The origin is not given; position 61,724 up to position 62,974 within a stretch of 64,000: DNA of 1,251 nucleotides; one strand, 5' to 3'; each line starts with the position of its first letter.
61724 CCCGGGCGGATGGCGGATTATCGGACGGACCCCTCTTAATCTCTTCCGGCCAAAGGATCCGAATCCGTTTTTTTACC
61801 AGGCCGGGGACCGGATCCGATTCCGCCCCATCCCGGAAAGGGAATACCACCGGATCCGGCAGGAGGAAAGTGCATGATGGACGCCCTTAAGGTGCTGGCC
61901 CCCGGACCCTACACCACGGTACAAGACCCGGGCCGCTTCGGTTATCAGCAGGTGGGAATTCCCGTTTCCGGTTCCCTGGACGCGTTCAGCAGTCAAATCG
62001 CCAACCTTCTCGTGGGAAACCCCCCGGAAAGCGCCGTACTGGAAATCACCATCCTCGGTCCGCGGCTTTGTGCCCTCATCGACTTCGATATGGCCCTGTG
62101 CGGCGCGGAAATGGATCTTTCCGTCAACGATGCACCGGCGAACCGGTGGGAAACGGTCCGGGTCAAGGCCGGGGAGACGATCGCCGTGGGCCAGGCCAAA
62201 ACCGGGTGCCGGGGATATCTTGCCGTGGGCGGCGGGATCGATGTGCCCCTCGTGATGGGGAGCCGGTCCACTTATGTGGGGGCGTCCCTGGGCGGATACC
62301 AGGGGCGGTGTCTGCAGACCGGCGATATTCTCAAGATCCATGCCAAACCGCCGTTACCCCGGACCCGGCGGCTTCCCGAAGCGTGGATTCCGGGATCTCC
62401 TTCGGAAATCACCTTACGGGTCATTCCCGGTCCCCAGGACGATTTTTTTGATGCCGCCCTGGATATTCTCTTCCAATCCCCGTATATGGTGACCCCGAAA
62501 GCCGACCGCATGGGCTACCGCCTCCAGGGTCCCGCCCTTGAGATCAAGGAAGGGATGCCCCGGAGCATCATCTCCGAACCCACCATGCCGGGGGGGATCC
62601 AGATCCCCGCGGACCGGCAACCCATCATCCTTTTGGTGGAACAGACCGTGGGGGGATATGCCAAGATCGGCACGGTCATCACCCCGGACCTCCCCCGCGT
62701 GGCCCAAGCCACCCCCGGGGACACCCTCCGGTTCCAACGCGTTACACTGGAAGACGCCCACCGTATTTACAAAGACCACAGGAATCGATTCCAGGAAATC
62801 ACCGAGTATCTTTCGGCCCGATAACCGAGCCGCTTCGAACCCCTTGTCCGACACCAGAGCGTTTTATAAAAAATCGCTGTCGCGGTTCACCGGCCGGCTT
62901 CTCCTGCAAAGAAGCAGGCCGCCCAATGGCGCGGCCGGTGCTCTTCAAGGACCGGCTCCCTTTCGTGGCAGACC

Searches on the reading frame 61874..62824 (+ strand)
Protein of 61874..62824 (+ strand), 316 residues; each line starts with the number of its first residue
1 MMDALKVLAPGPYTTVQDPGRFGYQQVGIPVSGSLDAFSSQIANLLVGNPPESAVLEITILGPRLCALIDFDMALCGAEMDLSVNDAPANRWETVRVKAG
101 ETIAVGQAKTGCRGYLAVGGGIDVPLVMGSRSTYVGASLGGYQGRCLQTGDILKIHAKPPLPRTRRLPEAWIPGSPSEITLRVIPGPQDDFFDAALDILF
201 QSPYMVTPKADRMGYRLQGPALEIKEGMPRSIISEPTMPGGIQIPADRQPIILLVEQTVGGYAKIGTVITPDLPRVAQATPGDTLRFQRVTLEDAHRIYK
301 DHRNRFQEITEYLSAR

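Call 77: find_encoding_contigs(protein=window:61874-62824:+, flank=10000, max_places=2)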
Protein window:61874-62824:+ (316 aa): 2 contigs read that carry it; 2 places shown.
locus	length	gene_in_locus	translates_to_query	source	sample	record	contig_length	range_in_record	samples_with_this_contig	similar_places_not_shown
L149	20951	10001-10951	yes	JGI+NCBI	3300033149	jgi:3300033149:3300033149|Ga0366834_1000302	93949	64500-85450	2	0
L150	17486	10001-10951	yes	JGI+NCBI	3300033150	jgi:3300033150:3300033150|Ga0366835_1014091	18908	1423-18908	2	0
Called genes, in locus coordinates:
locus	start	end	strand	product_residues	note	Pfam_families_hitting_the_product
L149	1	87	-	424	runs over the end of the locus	PF14306:PUA_2, PF01747:ATP-sulfurylase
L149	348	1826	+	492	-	PF02310:B12-binding (weak), PF04055:Radical_SAM, PF13282:DUF4070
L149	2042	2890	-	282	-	PF02596:DUF169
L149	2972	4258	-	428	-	PF00289:Biotin_carb_N, PF02222:ATP-grasp, PF02786:CPSase_L_D2, PF07478:Dala_Dala_lig_C (weak), PF02785:Biotin_carb_C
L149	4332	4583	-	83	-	PF00364:Biotin_lipoyl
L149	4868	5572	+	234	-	PF00392:GntR, PF07729:FCD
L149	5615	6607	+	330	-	PF03480:DctP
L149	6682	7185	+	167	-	PF04290:DctQ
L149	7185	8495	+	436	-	PF06808:DctM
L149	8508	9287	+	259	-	PF03746:LamB_YcsF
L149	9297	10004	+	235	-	PF02682:CT_C_D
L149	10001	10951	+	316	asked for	PF02626:CT_A_B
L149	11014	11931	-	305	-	PF00005:ABC_tran, PF02463:SMC_N (faint), PF08352:oligo_HPY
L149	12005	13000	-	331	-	PF00005:ABC_tran, PF02463:SMC_N (weak), PF13304:AAA_21 (weak), PF08352:oligo_HPY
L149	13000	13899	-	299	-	PF12911:OppC_N, PF00528:BPD_transp_1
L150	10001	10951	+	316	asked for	PF02626:CT_A_B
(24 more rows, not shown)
